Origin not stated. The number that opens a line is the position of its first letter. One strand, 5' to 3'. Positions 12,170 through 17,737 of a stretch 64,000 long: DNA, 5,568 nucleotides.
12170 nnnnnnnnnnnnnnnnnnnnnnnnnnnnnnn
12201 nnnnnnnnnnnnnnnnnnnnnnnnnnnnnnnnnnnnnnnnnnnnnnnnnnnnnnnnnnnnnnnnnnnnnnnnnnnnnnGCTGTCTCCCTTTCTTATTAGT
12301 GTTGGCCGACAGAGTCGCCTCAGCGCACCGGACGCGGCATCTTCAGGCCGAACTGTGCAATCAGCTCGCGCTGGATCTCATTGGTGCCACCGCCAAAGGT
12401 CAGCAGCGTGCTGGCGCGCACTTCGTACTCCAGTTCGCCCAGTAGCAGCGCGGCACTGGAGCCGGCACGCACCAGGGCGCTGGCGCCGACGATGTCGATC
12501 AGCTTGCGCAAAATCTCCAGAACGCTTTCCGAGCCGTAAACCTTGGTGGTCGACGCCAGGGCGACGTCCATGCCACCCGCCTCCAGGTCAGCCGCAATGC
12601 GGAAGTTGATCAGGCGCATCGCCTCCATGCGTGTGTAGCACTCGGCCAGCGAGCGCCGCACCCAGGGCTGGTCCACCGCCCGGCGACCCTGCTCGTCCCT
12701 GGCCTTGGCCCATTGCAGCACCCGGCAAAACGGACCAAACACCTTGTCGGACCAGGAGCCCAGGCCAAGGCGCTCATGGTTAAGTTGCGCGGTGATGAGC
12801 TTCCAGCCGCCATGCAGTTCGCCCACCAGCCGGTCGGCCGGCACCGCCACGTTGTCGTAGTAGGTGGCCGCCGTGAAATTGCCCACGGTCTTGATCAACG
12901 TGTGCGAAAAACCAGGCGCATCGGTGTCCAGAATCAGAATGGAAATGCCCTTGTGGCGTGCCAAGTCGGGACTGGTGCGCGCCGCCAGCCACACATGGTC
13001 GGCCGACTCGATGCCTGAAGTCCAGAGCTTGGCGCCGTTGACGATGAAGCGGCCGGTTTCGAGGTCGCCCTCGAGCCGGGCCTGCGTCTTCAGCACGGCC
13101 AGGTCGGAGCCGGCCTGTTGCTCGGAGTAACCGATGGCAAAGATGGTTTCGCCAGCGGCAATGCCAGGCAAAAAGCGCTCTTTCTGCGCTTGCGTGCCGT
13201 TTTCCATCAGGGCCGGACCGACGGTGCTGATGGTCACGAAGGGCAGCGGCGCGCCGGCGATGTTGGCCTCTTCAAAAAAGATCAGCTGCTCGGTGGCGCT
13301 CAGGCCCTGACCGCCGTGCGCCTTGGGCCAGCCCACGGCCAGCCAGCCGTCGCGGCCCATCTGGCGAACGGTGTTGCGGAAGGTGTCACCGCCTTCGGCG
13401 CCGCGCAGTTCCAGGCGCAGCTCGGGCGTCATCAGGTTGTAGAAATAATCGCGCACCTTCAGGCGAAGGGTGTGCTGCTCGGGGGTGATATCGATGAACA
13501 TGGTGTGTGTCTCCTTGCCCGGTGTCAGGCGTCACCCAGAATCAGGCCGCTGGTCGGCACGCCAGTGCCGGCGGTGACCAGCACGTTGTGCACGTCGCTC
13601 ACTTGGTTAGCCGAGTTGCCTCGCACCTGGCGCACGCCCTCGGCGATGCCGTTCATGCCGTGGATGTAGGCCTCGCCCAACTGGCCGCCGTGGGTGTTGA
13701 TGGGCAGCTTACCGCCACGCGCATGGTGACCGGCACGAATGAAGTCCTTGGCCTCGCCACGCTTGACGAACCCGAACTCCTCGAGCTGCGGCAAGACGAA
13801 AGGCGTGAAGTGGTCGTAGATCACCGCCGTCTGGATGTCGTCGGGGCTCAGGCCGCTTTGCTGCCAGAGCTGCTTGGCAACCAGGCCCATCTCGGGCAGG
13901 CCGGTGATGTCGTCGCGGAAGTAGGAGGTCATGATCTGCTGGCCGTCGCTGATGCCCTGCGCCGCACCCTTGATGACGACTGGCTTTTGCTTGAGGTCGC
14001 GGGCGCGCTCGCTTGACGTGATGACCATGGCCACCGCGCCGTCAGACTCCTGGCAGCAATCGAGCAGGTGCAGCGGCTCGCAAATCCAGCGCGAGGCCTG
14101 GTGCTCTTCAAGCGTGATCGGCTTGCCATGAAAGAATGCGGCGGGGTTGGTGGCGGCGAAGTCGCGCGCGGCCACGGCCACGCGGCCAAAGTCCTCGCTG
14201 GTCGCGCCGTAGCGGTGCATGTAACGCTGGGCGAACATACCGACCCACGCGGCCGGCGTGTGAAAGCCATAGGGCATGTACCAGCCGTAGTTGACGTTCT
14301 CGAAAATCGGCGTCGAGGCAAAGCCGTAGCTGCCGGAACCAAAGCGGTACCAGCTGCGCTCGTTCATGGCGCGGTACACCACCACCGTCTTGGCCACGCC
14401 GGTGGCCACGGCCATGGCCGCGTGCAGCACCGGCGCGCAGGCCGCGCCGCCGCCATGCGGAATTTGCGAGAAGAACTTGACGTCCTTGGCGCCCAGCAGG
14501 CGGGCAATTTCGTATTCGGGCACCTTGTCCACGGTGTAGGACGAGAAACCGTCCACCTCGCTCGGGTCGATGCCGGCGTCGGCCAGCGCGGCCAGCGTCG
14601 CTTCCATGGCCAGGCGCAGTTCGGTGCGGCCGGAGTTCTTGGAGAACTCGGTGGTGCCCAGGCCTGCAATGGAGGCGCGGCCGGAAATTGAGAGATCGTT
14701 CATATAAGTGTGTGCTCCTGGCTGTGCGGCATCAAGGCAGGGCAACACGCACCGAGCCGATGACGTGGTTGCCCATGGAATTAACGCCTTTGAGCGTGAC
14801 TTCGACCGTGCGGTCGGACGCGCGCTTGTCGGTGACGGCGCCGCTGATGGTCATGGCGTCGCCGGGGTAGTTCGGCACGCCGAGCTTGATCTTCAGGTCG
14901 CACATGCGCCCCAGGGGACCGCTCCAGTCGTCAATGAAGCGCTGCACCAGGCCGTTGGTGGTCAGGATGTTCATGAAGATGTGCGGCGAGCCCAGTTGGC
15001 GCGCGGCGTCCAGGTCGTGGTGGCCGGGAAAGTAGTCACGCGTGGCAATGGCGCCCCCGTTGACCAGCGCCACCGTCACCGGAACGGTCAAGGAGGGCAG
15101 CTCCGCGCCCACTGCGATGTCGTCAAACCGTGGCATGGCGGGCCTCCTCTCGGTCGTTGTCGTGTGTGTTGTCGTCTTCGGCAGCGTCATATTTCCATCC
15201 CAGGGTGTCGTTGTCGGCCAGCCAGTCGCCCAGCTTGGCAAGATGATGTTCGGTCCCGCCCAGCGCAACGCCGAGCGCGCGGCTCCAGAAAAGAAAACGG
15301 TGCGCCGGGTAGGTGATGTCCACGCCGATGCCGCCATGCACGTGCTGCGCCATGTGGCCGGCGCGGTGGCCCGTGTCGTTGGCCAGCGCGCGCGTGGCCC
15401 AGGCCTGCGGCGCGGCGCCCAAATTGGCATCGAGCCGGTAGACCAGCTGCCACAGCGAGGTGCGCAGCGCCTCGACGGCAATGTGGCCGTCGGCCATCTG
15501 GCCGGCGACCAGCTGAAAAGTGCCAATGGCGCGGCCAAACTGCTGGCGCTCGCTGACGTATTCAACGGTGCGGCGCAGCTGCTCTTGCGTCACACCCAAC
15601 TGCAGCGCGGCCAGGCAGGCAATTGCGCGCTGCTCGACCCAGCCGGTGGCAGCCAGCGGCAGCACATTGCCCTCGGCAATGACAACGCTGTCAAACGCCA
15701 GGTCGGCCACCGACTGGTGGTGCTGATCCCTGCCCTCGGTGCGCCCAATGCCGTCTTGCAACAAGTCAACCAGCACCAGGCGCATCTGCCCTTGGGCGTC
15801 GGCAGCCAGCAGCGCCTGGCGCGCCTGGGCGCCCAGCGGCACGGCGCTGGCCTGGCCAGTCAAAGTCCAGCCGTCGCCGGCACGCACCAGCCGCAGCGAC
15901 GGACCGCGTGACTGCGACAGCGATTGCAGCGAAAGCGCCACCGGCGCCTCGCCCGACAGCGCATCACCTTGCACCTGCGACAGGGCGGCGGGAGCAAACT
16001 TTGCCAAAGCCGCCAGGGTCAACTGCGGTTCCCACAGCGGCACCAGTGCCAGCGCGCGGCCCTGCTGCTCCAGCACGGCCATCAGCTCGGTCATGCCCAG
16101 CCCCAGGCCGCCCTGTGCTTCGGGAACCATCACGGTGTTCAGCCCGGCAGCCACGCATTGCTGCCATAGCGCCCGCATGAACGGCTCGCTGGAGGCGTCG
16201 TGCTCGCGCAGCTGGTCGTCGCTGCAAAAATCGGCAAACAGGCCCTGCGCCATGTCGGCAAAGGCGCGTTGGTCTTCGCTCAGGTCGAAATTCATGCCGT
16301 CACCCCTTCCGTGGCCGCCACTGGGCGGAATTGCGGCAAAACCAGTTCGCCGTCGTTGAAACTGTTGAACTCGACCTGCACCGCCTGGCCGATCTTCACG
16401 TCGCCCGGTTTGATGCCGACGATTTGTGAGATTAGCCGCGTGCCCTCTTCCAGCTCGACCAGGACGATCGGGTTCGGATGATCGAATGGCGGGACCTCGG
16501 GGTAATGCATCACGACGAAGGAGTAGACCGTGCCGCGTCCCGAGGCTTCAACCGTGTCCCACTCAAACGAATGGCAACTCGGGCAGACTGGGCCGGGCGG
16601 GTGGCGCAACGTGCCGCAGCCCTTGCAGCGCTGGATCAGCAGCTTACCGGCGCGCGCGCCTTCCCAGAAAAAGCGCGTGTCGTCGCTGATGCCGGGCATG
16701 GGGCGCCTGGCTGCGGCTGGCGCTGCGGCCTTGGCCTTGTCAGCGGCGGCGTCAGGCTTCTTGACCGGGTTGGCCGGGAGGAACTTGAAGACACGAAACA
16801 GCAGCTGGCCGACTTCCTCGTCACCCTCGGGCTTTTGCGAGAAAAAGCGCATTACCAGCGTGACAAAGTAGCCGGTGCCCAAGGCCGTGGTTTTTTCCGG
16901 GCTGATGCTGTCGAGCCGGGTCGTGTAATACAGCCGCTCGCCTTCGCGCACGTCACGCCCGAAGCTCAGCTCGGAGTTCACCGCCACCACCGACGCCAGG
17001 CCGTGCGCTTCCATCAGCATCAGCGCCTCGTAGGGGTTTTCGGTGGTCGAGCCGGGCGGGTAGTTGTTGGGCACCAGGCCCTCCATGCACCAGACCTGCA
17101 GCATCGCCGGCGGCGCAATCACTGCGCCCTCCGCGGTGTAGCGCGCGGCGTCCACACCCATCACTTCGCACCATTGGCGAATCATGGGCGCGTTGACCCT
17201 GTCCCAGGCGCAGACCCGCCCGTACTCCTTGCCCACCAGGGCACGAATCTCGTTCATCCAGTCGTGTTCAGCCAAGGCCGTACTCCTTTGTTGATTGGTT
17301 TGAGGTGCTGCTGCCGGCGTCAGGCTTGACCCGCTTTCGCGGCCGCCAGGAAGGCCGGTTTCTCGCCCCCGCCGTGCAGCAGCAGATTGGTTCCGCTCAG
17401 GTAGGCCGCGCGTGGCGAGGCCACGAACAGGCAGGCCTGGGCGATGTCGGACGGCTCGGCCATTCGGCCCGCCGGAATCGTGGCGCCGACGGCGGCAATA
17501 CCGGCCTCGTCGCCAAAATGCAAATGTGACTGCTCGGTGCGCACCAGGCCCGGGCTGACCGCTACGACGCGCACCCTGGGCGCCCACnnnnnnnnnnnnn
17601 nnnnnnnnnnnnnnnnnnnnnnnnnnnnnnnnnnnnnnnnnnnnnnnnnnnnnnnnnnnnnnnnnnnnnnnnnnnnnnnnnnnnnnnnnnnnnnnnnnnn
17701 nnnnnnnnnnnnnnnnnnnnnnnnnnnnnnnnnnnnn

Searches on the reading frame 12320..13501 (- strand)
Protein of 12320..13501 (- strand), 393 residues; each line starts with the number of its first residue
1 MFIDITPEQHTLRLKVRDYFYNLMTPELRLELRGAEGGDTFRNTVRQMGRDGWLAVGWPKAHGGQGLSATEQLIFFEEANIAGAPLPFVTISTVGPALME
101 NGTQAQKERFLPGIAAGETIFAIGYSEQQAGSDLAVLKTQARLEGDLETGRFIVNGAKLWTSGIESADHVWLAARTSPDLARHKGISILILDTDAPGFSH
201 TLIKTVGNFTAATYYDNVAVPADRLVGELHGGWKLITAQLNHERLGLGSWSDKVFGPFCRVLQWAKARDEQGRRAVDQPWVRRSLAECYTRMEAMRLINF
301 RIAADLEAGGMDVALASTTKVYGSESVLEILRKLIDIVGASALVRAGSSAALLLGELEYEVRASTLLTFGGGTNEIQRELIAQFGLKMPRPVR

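Call 6: search_protein_families(library=ncbifam, proteins=[window:12320-13501:-])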
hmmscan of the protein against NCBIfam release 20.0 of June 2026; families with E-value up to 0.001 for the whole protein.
window:12320-13501:- (393 aa): 17 families
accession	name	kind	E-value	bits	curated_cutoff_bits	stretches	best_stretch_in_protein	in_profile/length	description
TIGR03204.1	pimC_large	equivalog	3.5e-45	154.6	623.85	1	6-383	5-390/395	pimeloyl-CoA dehydrogenase large subunit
NF042972.1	AcrlCoAredClosAcrC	equivalog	6.8e-34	117.2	640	1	3-341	3-340/378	acryloyl-CoA reductase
NF045652.1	ProlPCPDhRedW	equivalog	8.9e-30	103.7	650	1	36-383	28-371/376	L-prolyl-[peptidyl-carrier protein] dehydrogenase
NF042439.1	SulpropCoADesulf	equivalog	6.7e-26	90.9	600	1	43-388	28-373/379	3-sulfinopropanoyl-CoA desulfinase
NF045552.1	GlutCoADH_Des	equivalog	4.6e-24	85.3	470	1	5-340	5-342/387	glutaryl-CoA dehydrogenase Acd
TIGR03207.1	cyc_hxne_CoA_dh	equivalog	4.4e-23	81.6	575.35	1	42-382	35-368/372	cyclohexanecarboxyl-CoA dehydrogenase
NF043006.1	CyhCrbnylCoADH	equivalog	4.6e-23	81.8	650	1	52-382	48-372/380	cyclohexane-1-carbonyl-CoA dehydrogenase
NF008997.0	PRK12341.1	equivalog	9e-23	80.9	537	1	36-341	34-340/382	acyl-CoA dehydrogenase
NF053553.1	prodigi_MBC_PigA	equivalog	5.5e-21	75.1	500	1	97-383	99-377/381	prodigiosin MBC biosynthesis dehydrogenase PigA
NF058590.1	AcCoDHFadEBacil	equivalog_domain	1.1e-18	67.2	600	1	4-315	20-329/586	acyl-CoA dehydrogenase FadE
TIGR03203.1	pimD_small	equivalog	8.7e-15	54.7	652.7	1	36-247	34-243/378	pimeloyl-CoA dehydrogenase small subunit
NF002885.1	PRK03354.1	equivalog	2.8e-14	53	540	1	45-343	46-339/378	crotonobetainyl-CoA dehydrogenase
NF037942.1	ac_ACP_DH_MbtN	equivalog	3.2e-12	45.9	700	1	116-382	106-362/376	mycobactin biosynthesis acyl-ACP dehydrogenase MbtN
NF007000.1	PRK09463.1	subfamily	2.5e-09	36.1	600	1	48-244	82-297/726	acyl-CoA dehydrogenase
NF052270.1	Staph_DH_FadE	equivalog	5.6e-09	35.2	600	1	98-330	117-346/400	acyl-CoA dehydrogenase FadE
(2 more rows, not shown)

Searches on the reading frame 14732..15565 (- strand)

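Call 7: search_protein_families(library=ncbifam, proteins=[window:14732-15565:-])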
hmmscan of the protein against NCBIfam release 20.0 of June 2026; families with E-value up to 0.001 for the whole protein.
window:14732-15565:- (277 aa): 3 families
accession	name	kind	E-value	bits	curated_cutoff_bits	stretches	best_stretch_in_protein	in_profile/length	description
NF040620.1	fused_HadA_HadB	exception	2.7e-08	33.6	350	1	130-269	179-321/329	fused (3R)-hydroxyacyl-ACP dehydratase subunits HadA/HadB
NF010246.0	PRK13693.1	equivalog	7.1e-05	22.8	203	1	144-258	3-122/142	(3R)-hydroxyacyl-ACP dehydratase subunit HadB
NF006045.0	PRK08190.1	subfamily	0.00083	18.3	282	1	146-276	10-141/467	bifunctional enoyl-CoA hydratase/phosphate acetyltransferase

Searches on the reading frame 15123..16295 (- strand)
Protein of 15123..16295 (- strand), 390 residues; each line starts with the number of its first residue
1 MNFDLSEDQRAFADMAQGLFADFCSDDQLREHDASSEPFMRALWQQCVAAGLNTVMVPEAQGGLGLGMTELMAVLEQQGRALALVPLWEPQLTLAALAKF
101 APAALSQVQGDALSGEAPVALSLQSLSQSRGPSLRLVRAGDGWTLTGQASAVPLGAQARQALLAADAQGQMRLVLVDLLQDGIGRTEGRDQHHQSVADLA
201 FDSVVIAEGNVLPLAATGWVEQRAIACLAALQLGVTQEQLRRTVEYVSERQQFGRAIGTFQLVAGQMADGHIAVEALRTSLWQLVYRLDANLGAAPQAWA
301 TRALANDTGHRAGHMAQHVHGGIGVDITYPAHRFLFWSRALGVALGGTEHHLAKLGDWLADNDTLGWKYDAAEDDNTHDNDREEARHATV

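Call 7: search_protein_families(library=ncbifam, proteins=[window:15123-16295:-])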
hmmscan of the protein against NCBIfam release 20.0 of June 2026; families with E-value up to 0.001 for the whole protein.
window:15123-16295:- (390 aa): 13 families
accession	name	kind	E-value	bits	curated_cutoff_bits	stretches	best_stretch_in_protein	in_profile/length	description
TIGR03203.1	pimD_small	equivalog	2.4e-25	89.4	652.7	1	2-356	1-373/378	pimeloyl-CoA dehydrogenase small subunit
NF050027.1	acylCoADhIpdE2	equivalog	4.5e-21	75.7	450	2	168-354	124-305/311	acyl-CoA dehydrogenase IpdE2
NF053553.1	prodigi_MBC_PigA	equivalog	2.5e-18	66.4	500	2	226-330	246-350/381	prodigiosin MBC biosynthesis dehydrogenase PigA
NF008997.0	PRK12341.1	equivalog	3.4e-16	59.3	537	1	1-343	1-360/382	acyl-CoA dehydrogenase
NF042439.1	SulpropCoADesulf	equivalog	1.7e-14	53.4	600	1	222-349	234-359/379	3-sulfinopropanoyl-CoA desulfinase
NF002885.1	PRK03354.1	equivalog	3.4e-14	52.7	540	2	1-82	1-81/378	crotonobetainyl-CoA dehydrogenase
NF045652.1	ProlPCPDhRedW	equivalog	7.1e-14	51.4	650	1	195-325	205-340/376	L-prolyl-[peptidyl-carrier protein] dehydrogenase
TIGR03207.1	cyc_hxne_CoA_dh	equivalog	9.1e-14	51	575.35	1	5-325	1-340/372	cyclohexanecarboxyl-CoA dehydrogenase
NF042972.1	AcrlCoAredClosAcrC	equivalog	7.5e-13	47.9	640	1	1-335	1-352/378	acryloyl-CoA reductase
NF045552.1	GlutCoADH_Des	equivalog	5.2e-09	35.8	470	1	228-335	247-355/387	glutaryl-CoA dehydrogenase Acd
NF058590.1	AcCoDHFadEBacil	equivalog_domain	2.6e-08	32.8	600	1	228-293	260-325/586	acyl-CoA dehydrogenase FadE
NF052270.1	Staph_DH_FadE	equivalog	1.2e-06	27.5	600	1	226-336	260-370/400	acyl-CoA dehydrogenase FadE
NF043006.1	CyhCrbnylCoADH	equivalog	1.8e-06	27.2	650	1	197-335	208-351/380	cyclohexane-1-carbonyl-CoA dehydrogenase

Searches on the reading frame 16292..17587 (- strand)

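Call 7: search_protein_families(library=ncbifam, proteins=[window:16292-17587:-])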
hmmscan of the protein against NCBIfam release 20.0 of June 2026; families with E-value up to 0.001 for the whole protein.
window:16292-17587:- (431 aa): 1 family
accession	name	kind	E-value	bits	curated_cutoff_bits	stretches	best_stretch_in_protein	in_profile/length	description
NF053627.1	BnzsclthlBbsAGT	equivalog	5.4e-09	36.2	250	1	318-406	38-124/145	benzoylsuccinyl-CoA thiolase subunit BbsA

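Call 13: search_protein_families(library=pfam, max_evalue=0.001, proteins=[window:16292-17587:-])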
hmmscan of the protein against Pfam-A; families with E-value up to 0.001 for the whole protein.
window:16292-17587:- (431 aa): 3 families
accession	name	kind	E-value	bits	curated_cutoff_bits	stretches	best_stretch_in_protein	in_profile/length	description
PF01796.24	OB_ChsH2_C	-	7e-19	68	27.1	1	346-407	2-64/65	ChsH2, C-terminal OB-fold domain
PF12172.15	zf-ChsH2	-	9.8e-14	51.3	23.2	1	308-343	1-36/37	ChsH2, rubredoxin-like zinc ribbon domain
PF13452.11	FAS1_DH_region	-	0.00031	21.3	22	1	130-245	13-118/132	FAS1-like, dehydratase domain region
